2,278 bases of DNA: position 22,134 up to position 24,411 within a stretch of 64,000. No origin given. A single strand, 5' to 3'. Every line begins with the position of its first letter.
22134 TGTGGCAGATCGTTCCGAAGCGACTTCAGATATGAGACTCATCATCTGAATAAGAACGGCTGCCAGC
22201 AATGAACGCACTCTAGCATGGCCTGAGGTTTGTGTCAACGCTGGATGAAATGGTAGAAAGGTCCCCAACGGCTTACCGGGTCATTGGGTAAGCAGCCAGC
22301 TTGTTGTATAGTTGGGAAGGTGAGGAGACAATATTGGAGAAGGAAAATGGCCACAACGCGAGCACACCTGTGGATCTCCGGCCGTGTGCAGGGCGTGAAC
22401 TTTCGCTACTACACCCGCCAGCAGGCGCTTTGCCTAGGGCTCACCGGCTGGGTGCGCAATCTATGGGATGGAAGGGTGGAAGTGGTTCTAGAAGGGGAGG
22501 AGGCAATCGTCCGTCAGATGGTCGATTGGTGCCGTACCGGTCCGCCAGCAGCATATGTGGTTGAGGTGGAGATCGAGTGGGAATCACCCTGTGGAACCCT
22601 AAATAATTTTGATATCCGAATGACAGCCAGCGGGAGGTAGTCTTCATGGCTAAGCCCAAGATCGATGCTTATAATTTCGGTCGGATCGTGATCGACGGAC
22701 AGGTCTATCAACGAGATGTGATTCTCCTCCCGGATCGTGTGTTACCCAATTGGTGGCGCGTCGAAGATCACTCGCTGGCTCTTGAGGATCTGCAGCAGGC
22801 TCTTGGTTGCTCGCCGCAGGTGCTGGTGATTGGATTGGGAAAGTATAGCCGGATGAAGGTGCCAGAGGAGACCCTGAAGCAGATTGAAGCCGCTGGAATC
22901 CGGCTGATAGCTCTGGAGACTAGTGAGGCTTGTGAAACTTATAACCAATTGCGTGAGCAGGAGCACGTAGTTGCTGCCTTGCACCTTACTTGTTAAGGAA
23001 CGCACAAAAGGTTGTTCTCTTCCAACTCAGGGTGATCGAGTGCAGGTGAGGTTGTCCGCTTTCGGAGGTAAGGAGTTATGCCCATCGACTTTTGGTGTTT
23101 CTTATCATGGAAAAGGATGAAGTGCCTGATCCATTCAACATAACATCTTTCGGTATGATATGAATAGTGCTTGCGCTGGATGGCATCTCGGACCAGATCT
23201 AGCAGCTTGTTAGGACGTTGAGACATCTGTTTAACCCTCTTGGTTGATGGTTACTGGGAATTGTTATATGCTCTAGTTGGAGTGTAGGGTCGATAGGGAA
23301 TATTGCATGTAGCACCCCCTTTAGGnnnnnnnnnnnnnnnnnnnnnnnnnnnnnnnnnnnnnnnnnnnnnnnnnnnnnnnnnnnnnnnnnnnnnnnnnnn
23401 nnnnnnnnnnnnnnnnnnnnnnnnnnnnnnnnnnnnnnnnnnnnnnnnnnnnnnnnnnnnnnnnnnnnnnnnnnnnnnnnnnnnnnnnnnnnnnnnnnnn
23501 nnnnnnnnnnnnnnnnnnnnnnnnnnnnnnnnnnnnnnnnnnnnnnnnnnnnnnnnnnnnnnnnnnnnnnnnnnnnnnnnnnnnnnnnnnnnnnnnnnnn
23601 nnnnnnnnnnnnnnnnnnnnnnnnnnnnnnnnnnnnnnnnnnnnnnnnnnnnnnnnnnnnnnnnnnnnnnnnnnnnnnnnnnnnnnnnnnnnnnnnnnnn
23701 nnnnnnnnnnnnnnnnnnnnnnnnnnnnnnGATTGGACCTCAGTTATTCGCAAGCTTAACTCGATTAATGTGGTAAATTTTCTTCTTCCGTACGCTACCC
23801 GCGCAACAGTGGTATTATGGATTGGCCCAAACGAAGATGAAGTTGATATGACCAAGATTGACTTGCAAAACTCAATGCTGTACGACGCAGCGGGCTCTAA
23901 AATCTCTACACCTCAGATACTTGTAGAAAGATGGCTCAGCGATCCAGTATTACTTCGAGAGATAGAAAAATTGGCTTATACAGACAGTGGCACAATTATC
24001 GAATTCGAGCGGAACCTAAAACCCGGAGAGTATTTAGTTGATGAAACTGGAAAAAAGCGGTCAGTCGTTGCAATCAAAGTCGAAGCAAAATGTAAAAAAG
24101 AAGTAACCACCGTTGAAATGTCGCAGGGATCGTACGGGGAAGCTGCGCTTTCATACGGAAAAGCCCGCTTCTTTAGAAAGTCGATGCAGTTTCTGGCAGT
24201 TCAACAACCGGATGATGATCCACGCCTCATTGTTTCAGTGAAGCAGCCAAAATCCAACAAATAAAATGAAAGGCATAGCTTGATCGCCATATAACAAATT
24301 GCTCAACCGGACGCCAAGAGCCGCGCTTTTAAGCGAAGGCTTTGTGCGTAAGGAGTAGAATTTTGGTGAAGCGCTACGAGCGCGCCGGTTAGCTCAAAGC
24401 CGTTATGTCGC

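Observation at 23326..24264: Integron cassette encodes a PD-(D/E)xK nuclease-like protein with an uncharacterised C-terminal domain: single-gene defence candidate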

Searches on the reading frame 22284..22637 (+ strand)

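Call 90: search_protein_families(library=pfam, proteins=[window:22284-22637:+], max_evalue=0.0001)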
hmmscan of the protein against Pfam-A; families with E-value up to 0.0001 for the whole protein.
window:22284-22637:+ (118 aa): 1 family
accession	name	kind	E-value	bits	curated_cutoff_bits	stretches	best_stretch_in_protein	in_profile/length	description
PF00708.24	Acylphosphatase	-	3.7e-27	94.9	22.5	1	28-111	2-85/85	Acylphosphatase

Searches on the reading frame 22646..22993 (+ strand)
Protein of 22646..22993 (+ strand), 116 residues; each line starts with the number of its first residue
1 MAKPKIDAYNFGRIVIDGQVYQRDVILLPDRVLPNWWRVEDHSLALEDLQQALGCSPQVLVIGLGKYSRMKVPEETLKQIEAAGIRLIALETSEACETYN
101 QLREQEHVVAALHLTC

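Call 3: search_protein_families(library=pfam, proteins=[window:22646-22993:+], max_evalue=1)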
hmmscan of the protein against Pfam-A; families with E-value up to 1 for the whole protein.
window:22646-22993:+ (116 aa): 2 families
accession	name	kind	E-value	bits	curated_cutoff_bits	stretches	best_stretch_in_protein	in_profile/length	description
PF04430.19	DUF498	-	4.8e-26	91.3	33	1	6-113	1-109/109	Protein of unknown function (DUF498/DUF598)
PF02789.23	Peptidase_M17_N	-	0.2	12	23.4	1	56-91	52-85/129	Cytosol aminopeptidase family, N-terminal domain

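Call 31: find_encoding_contigs(protein=window:22646-22993:+, flank=6000, max_places=6)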
Protein window:22646-22993:+ (116 aa): 3 contigs read that carry it; 3 places shown.
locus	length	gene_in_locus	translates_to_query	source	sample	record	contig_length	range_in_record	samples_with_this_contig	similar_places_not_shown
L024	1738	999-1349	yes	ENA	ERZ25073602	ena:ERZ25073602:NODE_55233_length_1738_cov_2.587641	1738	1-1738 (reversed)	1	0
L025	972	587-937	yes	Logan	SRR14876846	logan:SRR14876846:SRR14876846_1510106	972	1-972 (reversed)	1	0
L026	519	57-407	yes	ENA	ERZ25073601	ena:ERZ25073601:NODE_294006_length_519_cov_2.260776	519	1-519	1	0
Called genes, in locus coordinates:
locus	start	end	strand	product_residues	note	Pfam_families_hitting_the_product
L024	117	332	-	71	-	PF00313:CSD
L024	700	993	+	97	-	PF00708:Acylphosphatase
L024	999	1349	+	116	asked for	PF04430:DUF498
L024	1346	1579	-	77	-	PF13495:Phage_int_SAM_4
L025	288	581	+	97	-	PF00708:Acylphosphatase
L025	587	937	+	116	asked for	PF04430:DUF498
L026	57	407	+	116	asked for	PF04430:DUF498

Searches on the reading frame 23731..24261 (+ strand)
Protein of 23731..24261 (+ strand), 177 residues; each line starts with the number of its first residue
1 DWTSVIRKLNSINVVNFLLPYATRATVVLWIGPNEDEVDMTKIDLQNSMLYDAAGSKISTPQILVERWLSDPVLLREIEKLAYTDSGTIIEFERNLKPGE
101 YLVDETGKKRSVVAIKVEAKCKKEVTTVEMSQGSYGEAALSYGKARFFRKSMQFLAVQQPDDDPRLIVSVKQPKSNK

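Call 42: predict_structure(alignment_id=A4)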
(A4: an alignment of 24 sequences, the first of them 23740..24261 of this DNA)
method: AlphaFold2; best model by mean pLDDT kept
length: 174 residues; sequences in the alignment: 24
mean_pLDDT: 91.7   pTM: 0.74
mean pLDDT of the five models: 91.7, 91.7, 90.9, 90.4, 90.2
residues with pLDDT >= 90: 131; 70-90: 40; 50-70: 2; < 50: 1
segments of 3 or more residues with pLDDT < 50: none
pLDDT, mean of each block of 10 residues (from residue 1): 90 93 92 81 92 95 95 91 90 96 92 96 95 96 91 96 90 61
secondary structure, 60 per line:
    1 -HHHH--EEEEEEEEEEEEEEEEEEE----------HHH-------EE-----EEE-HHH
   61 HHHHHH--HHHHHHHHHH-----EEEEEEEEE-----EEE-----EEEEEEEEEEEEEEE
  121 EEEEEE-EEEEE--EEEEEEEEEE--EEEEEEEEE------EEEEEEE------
elements in order: H2-5 E8-26 E54-56 H58-66 H69-78 E84-92 E98-100 E106-126 E128-132 E135-144 E147-155 E162-168

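Call 44: fold_search(model_id=the predicted structure, library=pdb)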
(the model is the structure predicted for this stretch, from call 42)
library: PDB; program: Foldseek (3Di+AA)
matches with E <= 10: 229; with E <= 0.001: 0
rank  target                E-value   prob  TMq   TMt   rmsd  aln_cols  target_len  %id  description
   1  4y2h_B                3.3e-01  0.14  0.19  0.10  21.8       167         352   10  Crystal structure of human protein arginine methyltransferase PRMT6 bound to SAH and an aryl pyrazole inhibitor (released 2015-04-22)
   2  5egs_A                3.7e-01  0.11  0.18  0.10  21.9       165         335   12  Human PRMT6 with bound fragment-type inhibitor (released 2016-02-03)
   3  5e8r_B                4.1e-01  0.09  0.16  0.09  20.2       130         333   13  Human HMT1 hnRNP methyltransferase-like protein 6 (S. cerevisiae) (released 2015-12-09)
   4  6wad                  4.3e-01  0.08  0.16  0.09  20.0       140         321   11  Crystal Structure of Human Protein arginine N-methyltransferase 6 (PRMT6) in complex with MT2739 inhibitor (released 2020-09-02)
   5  5e8r_A                5.0e-01  0.08  0.15  0.08  20.1       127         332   14  Human HMT1 hnRNP methyltransferase-like protein 6 (S. cerevisiae) (released 2015-12-09)
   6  4pn0_B                5.3e-01  0.06  0.14  0.11  23.4       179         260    6  Structure of S. pombe Pct1 RNA triphosphatase (released 2014-11-12)
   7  6p7i_A                5.9e-01  0.09  0.19  0.10  21.6       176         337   11  Crystal structure of Human PRMT6 in complex with S-Adenosyl-L-Homocysteine and YS17-117 Compound (released 2019-06-26)
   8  6p7i_D                6.9e-01  0.13  0.18  0.10  19.7       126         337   13  Crystal structure of Human PRMT6 in complex with S-Adenosyl-L-Homocysteine and YS17-117 Compound (released 2019-06-26)
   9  4qpp_A                8.1e-01  0.08  0.16  0.09  20.1       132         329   14  The Crystal Structure of Human HMT1 hnRNP methyltransferase-like protein 6 in complex with compound DS-421 (2-{4-[3-CH (released 2014-08-20)
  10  4y2h_A                8.1e-01  0.06  0.15  0.08  20.1       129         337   13  Crystal structure of human protein arginine methyltransferase PRMT6 bound to SAH and an aryl pyrazole inhibitor (released 2015-04-22)
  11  6vit_A                8.5e-01  0.07  0.14  0.18  17.2       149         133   11  The Crystal Structure of Apo Domain-Swapped dimer Q108K:T51D:I32C Variant of HCRBPII with an Engineered Disulfide Bond (released 2020-08-19)
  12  4qpp_B                8.5e-01  0.07  0.16  0.09  20.1       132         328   14  The Crystal Structure of Human HMT1 hnRNP methyltransferase-like protein 6 in complex with compound DS-421 (2-{4-[3-CH (released 2014-08-20)
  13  8bk2_B                9.5e-01  0.38  0.18  0.17  18.4        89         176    7  X-ray structure of meningococcal factor H binding protein variant 2 in complex with a specific and bactericidal human  (released 2023-11-22)
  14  6p7i_B                1.0e+00  0.12  0.19  0.10  19.8       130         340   12  Crystal structure of Human PRMT6 in complex with S-Adenosyl-L-Homocysteine and YS17-117 Compound (released 2019-06-26)
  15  5egs_C                1.0e+00  0.11  0.18  0.10  19.9       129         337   12  Human PRMT6 with bound fragment-type inhibitor (released 2016-02-03)
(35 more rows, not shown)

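Call 68: fold_search(model_id=the predicted structure, library=viral)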
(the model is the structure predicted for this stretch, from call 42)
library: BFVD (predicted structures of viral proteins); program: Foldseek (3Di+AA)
matches with E <= 10: 626; with E <= 0.001: 0
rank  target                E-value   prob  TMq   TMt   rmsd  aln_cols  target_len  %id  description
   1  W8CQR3                1.0e-03  0.84  0.20  0.17  25.9       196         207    5  (no name in the UniProt tables at hand)
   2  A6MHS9                1.3e-01  0.08  0.15  0.07  27.3       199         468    8  Polyprotein (Fragment) [Belterra virus]
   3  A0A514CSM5            2.7e-01  0.21  0.18  0.14  10.7       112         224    8  Uncharacterized protein [Achromobacter phage Motura]
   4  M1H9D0                3.0e-01  0.06  0.12  0.07  24.1       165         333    6  (no name in the UniProt tables at hand)
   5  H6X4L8                3.2e-01  0.20  0.18  0.29  19.7       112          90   11  Uncharacterized protein [Klebsiella phage vB_KleM_RaK2]
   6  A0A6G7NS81            3.4e-01  0.08  0.15  0.04  17.3       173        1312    7  Glycoprotein [Scaphoideus titanus bunya-like virus 1]
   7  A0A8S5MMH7            4.2e-01  0.23  0.19  0.03  18.8       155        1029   12  STRUCTURAL MAINTENANCE OF CHROMOSOMES PROTEIN [Siphoviridae sp. ctxc31]
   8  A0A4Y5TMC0            4.4e-01  0.35  0.21  0.20  15.0       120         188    7  (no name in the UniProt tables at hand)
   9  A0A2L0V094            4.6e-01  0.33  0.24  0.16   9.7       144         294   11  Uncharacterized protein [Agrobacterium phage Atu_ph07]
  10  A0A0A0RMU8            4.9e-01  0.06  0.18  0.06  29.6       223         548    9  Baseplate protein [Bacillus phage Mater]
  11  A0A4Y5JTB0            6.0e-01  0.97  0.24  0.68   2.7        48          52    8  Uncharacterized protein [Pseudomonas phage vB_PaeM_PA5oct]
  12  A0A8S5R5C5            6.0e-01  0.97  0.22  0.52   2.4        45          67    9  Uncharacterized protein [Ackermannviridae sp. ctaCq7]
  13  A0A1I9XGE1            6.4e-01  0.18  0.20  0.12  21.0       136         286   11  Uncharacterized protein [uncultured virus]
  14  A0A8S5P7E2            6.4e-01  0.09  0.16  0.03  24.9       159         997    8  Tail protein [Siphoviridae sp. ctmYS12]
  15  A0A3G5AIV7            8.3e-01  0.98  0.22  0.17   1.6        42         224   14  Rho termination factor-like N-terminal domain-containing protein [Sylvanvirus sp.]
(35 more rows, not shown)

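Call 88: find_homologous_proteins(query=A7, max_evalue=0.001)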
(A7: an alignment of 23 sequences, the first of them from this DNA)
Query A7 (23 sequences) (177 aa, profile of the alignment): 7 proteins with E <= 0.001 among 1692 candidates.
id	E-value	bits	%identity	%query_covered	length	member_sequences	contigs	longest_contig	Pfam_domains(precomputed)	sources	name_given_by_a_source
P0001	8.0e-54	200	95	100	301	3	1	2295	-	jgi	-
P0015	2.2e-45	172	41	98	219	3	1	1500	-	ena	-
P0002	1.5e-40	156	62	100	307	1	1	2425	-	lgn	-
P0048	5.2e-40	155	26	46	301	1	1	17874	PF04471.19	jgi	jgi:Restriction endonuclease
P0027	2.0e-30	123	19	27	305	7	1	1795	-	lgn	-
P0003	6.2e-27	112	93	62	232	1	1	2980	-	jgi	-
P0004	2.3e-24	104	84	56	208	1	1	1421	-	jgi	jgi:hypothetical protein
